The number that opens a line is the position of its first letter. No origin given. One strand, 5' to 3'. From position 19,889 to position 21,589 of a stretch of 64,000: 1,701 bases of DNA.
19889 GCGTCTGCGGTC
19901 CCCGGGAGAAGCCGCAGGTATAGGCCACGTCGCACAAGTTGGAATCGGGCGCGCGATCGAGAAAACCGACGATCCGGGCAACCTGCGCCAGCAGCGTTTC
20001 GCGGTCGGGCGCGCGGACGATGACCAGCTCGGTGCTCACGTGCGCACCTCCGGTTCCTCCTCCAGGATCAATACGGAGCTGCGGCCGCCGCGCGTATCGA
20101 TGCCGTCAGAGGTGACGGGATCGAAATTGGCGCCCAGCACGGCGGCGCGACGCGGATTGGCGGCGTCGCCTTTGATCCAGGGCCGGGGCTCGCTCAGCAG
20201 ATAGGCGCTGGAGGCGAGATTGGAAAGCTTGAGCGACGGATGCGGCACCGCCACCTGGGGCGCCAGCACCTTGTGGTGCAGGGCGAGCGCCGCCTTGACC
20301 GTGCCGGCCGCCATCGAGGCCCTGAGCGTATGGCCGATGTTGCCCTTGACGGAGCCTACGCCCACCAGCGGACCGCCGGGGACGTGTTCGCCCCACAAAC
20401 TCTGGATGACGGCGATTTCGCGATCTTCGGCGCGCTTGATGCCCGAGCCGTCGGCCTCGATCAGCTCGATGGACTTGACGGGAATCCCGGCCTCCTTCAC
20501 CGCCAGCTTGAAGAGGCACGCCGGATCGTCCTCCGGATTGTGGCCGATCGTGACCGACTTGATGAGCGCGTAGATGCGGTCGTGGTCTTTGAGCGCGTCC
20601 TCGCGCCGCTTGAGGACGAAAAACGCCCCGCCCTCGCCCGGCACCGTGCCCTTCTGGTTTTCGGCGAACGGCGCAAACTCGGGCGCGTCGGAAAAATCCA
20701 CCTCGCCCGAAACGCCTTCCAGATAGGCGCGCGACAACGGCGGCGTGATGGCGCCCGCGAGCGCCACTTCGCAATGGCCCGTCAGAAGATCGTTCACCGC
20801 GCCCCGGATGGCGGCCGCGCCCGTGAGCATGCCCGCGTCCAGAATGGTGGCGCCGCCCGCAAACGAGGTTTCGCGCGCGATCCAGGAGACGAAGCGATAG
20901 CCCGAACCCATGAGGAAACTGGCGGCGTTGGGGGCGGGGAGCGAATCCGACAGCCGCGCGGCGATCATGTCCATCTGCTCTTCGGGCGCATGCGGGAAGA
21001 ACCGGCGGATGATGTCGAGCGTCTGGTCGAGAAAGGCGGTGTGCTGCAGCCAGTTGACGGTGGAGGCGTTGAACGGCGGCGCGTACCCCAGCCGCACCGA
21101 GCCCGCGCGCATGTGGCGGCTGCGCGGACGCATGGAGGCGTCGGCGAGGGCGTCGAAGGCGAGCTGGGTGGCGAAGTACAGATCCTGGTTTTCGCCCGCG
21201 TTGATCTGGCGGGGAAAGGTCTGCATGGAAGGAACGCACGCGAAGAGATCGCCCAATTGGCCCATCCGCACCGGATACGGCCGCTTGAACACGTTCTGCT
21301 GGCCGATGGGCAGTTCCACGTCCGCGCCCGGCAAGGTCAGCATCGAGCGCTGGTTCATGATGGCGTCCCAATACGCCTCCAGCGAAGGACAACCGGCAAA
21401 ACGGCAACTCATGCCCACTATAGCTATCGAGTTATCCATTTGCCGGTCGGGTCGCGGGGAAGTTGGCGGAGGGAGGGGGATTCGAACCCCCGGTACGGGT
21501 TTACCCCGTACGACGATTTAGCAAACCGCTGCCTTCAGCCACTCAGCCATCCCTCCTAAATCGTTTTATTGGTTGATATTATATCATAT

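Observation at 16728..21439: Apparently intact Sfp-type PPTase fused to a KS-AT-DH scaffold whose catalytic residues all look substituted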

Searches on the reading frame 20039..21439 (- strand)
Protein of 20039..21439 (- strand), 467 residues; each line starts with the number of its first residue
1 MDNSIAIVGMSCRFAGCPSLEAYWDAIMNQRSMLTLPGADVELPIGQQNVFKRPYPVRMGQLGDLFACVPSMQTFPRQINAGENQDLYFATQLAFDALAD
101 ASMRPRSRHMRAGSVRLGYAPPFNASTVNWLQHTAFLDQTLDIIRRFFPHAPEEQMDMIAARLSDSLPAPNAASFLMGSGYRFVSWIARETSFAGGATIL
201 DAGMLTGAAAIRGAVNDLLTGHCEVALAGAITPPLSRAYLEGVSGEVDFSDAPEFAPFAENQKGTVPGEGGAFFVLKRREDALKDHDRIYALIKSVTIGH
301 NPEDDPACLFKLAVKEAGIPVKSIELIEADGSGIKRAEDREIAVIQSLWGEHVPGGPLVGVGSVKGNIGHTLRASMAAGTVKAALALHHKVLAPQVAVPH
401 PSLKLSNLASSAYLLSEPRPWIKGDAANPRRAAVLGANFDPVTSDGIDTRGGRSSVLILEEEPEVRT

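Call 4: search_protein_families(library=pfam, proteins=[window:20039-21439:-], max_evalue=1)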
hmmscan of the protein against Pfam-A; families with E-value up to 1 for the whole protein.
window:20039-21439:- (467 aa): 2 families
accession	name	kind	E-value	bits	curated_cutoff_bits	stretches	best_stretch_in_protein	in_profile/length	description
PF00109.32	ketoacyl-synt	-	7.5e-21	75.3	20.8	1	3-282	2-252/252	Beta-ketoacyl synthase, N-terminal domain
PF02801.28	Ketoacyl-synt_C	-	7.8e-17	61.8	20.8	1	309-396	30-116/119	Beta-ketoacyl synthase, C-terminal domain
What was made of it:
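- On Condensing ketosynthase (type I PKS / PUFA synthase KS): 75.3 and 61.8 bits against a cut-off of 20.8 (call 4).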

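Call 5: search_protein_families(library=ncbifam, proteins=[window:20039-21439:-], max_evalue=1)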
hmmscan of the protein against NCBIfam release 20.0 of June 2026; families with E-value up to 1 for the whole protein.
window:20039-21439:- (467 aa): 20 families
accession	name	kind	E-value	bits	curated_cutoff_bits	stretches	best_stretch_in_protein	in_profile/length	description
TIGR02813.1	omega_3_PfaA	subfamily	6.1e-42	142.6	1010.1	2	171-435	173-446/2582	polyketide-type polyunsaturated fatty acid synthase PfaA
NF045894.1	PKS_plus_SDR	equivalog_domain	1.1e-29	102.8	1740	2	194-434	163-410/1515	type I polyketide synthase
NF041183.1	Pks2_ls1_myc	equivalog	1.6e-25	88.3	2400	1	187-435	156-409/2086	sulfolipid-1 biosynthesis phthioceranic/hydroxyphthioceranic acid synthase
NF004618.0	PRK05952.1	equivalog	2.5e-23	82.6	455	1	199-406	142-351/384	beta-ketoacyl-ACP synthase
NF040607.1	mycolic_Pks13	equivalog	4.4e-22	77.4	2100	2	193-402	260-479/1680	polyketide synthase Pks13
TIGR03150.1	fabF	equivalog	2.1e-16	59.6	493.75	1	203-401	160-369/407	beta-ketoacyl-ACP synthase II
NF005589.0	PRK07314.1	subfamily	2.3e-14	53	387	1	196-402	156-373/413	beta-ketoacyl-ACP synthase II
NF053555.1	prodigi_MBC_PigJ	equivalog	3.7e-13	48.6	900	1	191-434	500-742/759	prodigiosin MBC biosynthesis protein PigJ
NF058662.1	cispenta_AmcF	equivalog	1.2e-12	47.6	325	1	206-402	131-331/369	cispentacin biosynthesis acyltransferase subunit AmcF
NF004970.0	PRK06333.1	subfamily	4.1e-12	45.7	525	1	193-406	162-386/424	beta-ketoacyl-ACP synthase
NF005076.0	PRK06501.1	equivalog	1.4e-11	44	629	1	206-405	177-389/425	beta-ketoacyl-ACP synthase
NF006274.0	PRK08439.1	equivalog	4.3e-10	38.9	621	1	256-397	219-362/406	beta-ketoacyl-ACP synthase II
NF006618.0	PRK09185.1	subfamily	4.7e-10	39.1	407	1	188-397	145-349/394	beta-ketoacyl-ACP synthase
NF005490.0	PRK07103.1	equivalog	6.3e-10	38.7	445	1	191-401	156-374/414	polyketide beta-ketoacyl:acyl carrier protein synthase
NF006587.0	PRK09116.1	equivalog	1.2e-09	37.4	470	1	252-407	214-372/408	beta-ketoacyl-ACP synthase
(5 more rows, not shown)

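Call 11: search_solved_structures(query=window:20039-21439:-, show_alignments=3, max_evalue=0.00001)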
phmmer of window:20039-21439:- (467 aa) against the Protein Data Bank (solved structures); distinct sequences matched with E-value up to 0.00001: 108 (the best 60 are shown).
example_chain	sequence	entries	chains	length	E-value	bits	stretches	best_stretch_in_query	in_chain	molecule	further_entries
7zma_A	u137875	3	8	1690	1e-35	126.9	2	176-432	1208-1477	Putative polyketide synthase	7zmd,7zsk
6riw_A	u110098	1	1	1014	3.6e-26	95.4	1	139-402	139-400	ORF10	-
8xjy_A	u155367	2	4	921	6.7e-26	94.6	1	185-434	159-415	Polyketide synthase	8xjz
5e5n_A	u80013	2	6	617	7.3e-26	94.4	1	197-439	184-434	Polyketide synthase PksL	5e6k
5erf_A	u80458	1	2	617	7.6e-26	94.4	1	197-439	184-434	Polyketide synthase PksL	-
8xju_A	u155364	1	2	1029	8.6e-26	94.2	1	185-434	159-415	Polyketide synthase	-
5elp_C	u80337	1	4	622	9.9e-26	94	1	173-419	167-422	NRPS/PKS protein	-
5eny_A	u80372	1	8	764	1.6e-25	93.3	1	197-439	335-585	Polyketide synthase PksL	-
6mhk_A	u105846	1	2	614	1.3e-24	90.3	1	186-426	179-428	Polyketide synthase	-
8xbl_A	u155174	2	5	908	3.4e-24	88.9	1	131-434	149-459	Colibactin polyketide synthase ClbC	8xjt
4wky_A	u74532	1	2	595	6.1e-23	84.8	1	192-434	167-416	Beta-ketoacyl synthase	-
6mhl_A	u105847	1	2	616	1.1e-22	83.9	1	178-434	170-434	Hybrid NRPS/PKS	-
4tkt_A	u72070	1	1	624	1.6e-22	83.4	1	194-433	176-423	AT-less polyketide synthase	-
4oqj_A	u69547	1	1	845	3.8e-21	78.9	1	192-435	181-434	PKS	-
5erb_A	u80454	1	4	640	5e-21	78.5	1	192-397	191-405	Polyketide synthase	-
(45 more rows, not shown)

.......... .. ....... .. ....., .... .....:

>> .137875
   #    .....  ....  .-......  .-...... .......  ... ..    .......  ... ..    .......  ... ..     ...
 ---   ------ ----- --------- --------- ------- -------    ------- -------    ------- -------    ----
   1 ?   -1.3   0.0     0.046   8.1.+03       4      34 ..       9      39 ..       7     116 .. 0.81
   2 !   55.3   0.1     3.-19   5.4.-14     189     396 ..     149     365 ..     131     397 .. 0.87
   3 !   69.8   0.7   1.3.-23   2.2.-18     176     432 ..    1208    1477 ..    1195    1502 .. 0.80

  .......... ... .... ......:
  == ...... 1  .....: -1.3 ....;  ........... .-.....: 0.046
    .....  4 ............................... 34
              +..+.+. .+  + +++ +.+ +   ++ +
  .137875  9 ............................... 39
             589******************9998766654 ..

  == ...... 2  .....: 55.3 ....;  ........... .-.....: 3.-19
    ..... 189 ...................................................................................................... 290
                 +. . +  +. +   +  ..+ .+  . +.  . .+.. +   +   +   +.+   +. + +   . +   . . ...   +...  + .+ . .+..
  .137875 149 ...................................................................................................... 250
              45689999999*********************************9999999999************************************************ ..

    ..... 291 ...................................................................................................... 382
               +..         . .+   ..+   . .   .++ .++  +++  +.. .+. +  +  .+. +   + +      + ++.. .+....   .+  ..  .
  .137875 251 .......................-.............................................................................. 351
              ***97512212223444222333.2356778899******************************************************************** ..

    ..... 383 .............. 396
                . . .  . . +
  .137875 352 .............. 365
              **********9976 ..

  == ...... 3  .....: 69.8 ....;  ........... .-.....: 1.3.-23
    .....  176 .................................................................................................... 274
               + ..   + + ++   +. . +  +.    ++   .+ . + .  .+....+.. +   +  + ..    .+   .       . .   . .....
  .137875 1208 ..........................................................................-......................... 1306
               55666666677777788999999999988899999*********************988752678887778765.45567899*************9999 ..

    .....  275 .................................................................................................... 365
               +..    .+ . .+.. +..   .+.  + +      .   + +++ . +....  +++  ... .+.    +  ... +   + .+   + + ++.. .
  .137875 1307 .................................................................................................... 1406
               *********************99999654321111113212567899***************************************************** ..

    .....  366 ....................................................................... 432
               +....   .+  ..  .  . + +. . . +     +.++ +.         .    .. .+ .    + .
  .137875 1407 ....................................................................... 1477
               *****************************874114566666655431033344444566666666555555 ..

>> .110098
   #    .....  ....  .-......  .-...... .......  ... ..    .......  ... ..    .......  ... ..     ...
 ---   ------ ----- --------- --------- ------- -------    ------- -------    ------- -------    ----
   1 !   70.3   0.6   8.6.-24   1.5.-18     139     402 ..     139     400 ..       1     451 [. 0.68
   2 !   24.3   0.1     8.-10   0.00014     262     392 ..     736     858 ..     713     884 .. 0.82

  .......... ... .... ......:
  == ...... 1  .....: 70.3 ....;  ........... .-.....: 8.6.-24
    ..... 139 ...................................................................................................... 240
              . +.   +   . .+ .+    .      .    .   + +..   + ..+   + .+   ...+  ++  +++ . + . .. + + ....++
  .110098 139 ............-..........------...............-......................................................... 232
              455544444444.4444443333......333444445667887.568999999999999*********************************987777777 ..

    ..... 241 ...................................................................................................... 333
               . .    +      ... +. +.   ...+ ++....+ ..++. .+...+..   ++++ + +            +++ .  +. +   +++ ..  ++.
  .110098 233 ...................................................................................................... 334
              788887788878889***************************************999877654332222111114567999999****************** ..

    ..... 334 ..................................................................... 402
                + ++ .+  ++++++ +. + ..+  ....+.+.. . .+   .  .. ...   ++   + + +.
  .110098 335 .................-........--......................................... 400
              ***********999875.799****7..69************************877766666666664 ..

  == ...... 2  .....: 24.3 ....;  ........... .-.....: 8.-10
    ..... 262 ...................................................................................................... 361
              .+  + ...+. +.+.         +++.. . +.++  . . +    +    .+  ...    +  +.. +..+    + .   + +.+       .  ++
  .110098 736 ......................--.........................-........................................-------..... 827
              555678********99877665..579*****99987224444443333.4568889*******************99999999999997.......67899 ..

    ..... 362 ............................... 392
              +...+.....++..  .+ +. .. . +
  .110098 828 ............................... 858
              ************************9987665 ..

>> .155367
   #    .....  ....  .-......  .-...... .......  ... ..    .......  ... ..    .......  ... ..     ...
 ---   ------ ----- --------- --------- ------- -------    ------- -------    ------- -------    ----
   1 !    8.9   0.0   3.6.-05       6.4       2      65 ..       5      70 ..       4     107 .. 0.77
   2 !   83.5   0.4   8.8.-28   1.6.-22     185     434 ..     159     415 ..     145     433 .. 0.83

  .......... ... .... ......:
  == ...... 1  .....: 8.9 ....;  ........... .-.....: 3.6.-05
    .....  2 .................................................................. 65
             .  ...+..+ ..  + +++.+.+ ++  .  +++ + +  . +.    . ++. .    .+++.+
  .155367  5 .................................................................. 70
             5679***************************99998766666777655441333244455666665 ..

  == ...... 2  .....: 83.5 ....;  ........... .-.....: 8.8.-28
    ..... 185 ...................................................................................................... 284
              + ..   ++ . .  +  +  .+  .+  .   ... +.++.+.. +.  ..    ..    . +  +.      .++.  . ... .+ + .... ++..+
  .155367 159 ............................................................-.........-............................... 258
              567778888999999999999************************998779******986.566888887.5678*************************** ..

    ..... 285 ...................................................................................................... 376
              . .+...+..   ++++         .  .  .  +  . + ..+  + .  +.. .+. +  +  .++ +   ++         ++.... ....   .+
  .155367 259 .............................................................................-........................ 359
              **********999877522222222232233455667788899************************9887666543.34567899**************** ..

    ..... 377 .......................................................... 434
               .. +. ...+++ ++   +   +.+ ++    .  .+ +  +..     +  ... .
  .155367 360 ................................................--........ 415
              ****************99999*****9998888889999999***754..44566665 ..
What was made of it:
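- On Condensing ketosynthase (type I PKS / PUFA synthase KS): Met204 aligns to the Cys (call 11).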
